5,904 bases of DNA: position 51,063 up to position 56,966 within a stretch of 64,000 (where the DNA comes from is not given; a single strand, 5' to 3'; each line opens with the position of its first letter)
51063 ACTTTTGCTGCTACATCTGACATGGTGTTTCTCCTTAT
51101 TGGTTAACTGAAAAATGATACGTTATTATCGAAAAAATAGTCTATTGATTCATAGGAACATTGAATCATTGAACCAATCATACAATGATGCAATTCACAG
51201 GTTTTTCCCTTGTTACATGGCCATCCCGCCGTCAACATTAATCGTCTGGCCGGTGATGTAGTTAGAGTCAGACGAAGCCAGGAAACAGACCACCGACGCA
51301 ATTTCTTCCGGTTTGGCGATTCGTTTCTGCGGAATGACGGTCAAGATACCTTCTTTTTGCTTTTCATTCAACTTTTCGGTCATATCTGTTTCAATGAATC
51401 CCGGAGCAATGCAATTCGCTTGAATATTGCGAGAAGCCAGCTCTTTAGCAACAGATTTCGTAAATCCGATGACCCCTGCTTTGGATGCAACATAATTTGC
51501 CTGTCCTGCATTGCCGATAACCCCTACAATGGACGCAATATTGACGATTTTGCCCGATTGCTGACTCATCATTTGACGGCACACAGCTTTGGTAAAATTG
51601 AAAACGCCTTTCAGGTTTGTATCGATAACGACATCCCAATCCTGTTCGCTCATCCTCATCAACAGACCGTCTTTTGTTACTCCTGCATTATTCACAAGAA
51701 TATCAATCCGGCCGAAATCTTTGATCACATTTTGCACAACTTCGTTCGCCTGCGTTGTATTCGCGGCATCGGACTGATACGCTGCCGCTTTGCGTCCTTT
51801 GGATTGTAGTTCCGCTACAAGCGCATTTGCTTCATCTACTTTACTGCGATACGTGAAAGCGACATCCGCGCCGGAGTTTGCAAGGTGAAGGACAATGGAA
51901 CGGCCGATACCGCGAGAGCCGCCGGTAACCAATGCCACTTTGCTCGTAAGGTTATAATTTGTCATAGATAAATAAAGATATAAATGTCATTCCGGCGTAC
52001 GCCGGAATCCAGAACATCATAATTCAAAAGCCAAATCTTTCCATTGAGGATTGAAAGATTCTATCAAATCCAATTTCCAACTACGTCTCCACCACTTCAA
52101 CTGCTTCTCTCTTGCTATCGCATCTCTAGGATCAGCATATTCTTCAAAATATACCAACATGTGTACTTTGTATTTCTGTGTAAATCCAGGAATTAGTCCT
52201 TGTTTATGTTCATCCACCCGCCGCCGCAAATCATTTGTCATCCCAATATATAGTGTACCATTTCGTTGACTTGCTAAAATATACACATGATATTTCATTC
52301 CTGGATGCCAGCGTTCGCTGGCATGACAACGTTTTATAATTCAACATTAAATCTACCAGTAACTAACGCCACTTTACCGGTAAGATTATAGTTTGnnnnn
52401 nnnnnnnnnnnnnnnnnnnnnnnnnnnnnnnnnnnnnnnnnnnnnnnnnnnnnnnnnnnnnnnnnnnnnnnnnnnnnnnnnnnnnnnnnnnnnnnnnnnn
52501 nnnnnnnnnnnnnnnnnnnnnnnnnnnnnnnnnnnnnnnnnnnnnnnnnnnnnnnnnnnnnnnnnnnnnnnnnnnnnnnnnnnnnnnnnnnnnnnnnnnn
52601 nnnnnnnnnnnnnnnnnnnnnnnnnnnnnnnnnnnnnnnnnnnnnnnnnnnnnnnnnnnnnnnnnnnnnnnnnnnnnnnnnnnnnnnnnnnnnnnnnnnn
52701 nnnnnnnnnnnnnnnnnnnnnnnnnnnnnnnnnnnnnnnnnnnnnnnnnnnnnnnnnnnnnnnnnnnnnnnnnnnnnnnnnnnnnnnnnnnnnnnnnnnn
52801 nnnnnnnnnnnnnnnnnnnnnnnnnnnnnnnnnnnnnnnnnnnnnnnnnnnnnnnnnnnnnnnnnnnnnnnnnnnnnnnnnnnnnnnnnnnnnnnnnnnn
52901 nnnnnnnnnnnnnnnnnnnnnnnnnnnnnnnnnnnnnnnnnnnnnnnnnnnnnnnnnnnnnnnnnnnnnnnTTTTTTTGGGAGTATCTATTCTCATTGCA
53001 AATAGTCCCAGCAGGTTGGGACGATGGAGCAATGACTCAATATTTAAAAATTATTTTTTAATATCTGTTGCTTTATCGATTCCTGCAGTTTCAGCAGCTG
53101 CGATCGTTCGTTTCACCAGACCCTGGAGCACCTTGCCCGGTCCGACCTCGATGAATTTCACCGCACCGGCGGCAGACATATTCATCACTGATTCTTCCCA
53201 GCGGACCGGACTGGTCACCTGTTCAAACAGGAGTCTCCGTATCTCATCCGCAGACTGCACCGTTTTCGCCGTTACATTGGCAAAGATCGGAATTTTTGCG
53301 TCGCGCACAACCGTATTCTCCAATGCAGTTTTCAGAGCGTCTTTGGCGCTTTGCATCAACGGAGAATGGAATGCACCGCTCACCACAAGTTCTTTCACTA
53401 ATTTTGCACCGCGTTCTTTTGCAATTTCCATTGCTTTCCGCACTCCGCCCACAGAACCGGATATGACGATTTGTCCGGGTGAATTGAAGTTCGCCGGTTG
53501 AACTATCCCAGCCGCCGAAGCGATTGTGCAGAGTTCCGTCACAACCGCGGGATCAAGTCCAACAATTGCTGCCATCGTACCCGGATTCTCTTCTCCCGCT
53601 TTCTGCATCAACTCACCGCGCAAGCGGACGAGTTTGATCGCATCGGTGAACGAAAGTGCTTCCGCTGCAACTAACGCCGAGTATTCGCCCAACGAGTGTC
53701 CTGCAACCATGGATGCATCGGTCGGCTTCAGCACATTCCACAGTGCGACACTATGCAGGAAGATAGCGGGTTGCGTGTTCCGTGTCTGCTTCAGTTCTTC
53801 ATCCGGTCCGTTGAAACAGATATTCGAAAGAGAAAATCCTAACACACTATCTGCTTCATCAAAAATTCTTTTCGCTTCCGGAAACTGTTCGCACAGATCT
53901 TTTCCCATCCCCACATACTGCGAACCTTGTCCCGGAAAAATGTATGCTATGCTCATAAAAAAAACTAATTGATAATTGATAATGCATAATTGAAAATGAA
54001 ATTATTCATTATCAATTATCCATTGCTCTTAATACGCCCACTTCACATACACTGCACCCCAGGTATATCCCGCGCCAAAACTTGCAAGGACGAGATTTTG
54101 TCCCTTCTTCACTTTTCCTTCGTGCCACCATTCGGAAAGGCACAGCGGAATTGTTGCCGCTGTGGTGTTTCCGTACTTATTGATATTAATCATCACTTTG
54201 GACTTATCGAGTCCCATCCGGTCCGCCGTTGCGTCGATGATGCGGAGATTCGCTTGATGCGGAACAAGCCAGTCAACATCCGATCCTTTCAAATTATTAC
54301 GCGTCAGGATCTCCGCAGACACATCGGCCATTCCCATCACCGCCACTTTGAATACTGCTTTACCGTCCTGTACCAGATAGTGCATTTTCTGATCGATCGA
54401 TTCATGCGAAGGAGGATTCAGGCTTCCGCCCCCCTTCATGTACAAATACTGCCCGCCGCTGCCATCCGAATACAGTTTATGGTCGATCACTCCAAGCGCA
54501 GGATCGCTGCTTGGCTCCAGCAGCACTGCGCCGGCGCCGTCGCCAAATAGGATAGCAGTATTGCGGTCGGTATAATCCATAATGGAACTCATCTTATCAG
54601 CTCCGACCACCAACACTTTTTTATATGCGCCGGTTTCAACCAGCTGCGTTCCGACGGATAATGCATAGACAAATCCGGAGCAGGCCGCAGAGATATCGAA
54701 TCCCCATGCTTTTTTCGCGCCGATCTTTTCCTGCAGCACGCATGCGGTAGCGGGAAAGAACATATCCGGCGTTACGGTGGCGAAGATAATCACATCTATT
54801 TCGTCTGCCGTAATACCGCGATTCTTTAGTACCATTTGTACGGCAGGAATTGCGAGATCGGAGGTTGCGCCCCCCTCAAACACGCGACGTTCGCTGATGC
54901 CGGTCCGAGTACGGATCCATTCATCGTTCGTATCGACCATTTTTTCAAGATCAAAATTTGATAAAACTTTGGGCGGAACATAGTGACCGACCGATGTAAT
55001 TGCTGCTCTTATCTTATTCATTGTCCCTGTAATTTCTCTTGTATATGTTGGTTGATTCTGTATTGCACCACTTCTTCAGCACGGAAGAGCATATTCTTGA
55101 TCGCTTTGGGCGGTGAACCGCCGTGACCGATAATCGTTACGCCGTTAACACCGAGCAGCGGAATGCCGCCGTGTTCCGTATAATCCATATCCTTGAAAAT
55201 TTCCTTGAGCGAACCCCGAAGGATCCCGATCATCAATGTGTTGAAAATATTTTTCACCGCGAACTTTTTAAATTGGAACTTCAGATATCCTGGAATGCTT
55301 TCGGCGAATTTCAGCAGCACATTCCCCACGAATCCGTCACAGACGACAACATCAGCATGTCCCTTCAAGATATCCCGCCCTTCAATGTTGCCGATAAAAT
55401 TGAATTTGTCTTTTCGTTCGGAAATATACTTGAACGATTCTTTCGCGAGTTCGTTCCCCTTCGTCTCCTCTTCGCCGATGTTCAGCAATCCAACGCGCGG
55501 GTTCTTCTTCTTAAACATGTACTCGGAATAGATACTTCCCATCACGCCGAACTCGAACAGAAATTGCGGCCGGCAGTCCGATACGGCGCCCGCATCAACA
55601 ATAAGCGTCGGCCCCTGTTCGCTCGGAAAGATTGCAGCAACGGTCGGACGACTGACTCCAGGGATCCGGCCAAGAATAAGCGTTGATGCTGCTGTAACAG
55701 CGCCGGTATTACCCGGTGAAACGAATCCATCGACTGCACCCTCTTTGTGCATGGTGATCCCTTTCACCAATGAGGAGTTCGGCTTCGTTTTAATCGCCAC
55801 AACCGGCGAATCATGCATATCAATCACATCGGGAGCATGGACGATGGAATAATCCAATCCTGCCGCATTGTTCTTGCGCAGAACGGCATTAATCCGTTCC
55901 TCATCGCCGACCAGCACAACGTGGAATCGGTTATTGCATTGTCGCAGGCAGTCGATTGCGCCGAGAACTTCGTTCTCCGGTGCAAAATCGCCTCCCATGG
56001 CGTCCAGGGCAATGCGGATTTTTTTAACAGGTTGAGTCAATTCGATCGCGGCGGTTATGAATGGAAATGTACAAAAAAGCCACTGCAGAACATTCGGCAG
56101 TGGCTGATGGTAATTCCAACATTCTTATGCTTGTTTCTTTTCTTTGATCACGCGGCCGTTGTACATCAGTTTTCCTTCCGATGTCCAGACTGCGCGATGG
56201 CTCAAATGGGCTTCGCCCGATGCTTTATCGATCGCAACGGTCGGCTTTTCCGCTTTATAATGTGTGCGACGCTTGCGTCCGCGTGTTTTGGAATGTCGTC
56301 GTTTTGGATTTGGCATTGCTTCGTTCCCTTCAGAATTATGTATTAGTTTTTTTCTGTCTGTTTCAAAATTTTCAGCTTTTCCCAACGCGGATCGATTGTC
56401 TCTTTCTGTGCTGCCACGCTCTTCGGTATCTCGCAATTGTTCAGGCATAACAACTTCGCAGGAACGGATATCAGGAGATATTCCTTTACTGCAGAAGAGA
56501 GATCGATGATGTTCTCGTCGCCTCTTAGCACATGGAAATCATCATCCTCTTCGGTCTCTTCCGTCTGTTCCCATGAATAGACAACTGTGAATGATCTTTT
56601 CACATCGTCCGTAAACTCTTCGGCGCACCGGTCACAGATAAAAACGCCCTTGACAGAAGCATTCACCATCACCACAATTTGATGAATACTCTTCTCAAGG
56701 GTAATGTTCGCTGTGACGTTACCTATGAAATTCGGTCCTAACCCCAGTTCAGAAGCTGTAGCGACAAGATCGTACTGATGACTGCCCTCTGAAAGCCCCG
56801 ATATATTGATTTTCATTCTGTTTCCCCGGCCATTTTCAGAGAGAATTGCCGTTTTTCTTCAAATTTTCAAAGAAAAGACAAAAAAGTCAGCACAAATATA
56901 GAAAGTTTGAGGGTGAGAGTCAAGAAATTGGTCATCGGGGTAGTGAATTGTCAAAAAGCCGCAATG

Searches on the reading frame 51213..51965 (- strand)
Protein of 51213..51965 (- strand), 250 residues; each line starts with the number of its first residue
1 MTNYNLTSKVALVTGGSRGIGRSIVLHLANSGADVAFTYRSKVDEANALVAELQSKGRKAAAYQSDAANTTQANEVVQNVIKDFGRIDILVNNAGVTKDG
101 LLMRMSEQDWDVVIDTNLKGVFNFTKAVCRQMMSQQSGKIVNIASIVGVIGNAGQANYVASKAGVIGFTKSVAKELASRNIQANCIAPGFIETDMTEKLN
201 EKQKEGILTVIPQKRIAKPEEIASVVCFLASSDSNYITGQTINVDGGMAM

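Call 87: search_protein_families(library=pfam, proteins=[window:51213-51965:-], max_evalue=0.0001)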
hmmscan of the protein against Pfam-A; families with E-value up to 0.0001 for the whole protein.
window:51213-51965:- (250 aa): 4 families
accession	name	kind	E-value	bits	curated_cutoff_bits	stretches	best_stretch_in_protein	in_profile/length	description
PF13561.12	adh_short_C2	-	9.8e-66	222.1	27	1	18-248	6-235/236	Enoyl-(Acyl carrier protein) reductase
PF00106.31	adh_short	-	3e-64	216.5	26.6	1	9-203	1-194/195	short chain dehydrogenase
PF08659.16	KR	-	2.5e-24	86.6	22.6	1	11-189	3-176/180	KR domain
PF01370.27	Epimerase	-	1.8e-05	24.7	20.9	1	11-152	1-121/240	NAD dependent epimerase/dehydratase family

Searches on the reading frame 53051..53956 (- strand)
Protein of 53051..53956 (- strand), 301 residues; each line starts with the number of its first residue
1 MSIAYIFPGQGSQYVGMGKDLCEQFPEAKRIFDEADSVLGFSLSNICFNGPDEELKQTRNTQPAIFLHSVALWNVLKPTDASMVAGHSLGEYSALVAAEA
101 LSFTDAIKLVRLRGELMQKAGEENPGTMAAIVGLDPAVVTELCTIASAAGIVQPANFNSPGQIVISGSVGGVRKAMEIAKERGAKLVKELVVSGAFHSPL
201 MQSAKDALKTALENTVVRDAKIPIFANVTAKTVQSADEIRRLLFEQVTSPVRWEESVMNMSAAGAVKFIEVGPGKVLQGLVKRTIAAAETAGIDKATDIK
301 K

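Call 88: search_protein_families(library=pfam, proteins=[window:53051-53956:-], max_evalue=0.0001)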
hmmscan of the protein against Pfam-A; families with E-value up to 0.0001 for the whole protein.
window:53051-53956:- (301 aa): 1 family
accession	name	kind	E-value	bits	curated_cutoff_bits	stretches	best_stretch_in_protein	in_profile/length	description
PF00698.26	Acyl_transf_1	-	1.2e-44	153.5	32.7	1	5-288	2-282/319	Acyl transferase domain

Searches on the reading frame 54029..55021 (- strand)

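Call 88: search_protein_families(library=pfam, proteins=[window:54029-55021:-], max_evalue=0.0001)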
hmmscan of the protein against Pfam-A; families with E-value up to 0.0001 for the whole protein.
window:54029-55021:- (330 aa): 3 families
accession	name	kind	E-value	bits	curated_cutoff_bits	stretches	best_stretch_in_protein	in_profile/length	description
PF08541.16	ACP_syn_III_C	-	4.1e-37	126.7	26.6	1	239-328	1-90/90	3-Oxoacyl-[acyl-carrier-protein (ACP)] synthase III C terminal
PF08545.16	ACP_syn_III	-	1.7e-32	111.6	24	1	108-187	1-80/80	3-Oxoacyl-[acyl-carrier-protein (ACP)] synthase III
PF00108.29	Thiolase_N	-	1.7e-07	31.3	26.4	1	39-152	8-123/260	Thiolase, N-terminal domain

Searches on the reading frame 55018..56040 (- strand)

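Call 88: search_protein_families(library=pfam, proteins=[window:55018-56040:-], max_evalue=0.0001)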
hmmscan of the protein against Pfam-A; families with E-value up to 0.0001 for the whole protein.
window:55018-56040:- (340 aa): 1 family
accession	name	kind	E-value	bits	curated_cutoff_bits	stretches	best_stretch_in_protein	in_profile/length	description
PF02504.20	FA_synthesis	-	2.2e-93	313.3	29.1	1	8-329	1-321/324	Fatty acid synthesis protein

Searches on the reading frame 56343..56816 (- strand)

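Call 88: search_protein_families(library=pfam, proteins=[window:56343-56816:-], max_evalue=0.0001)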
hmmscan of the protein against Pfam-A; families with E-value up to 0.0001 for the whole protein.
window:56343-56816:- (157 aa): 1 family
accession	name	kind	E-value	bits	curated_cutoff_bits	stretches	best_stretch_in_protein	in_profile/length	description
PF02620.22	YceD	-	5.3e-17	62.4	33.2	1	56-152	8-119/119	Large ribosomal RNA subunit accumulation protein YceD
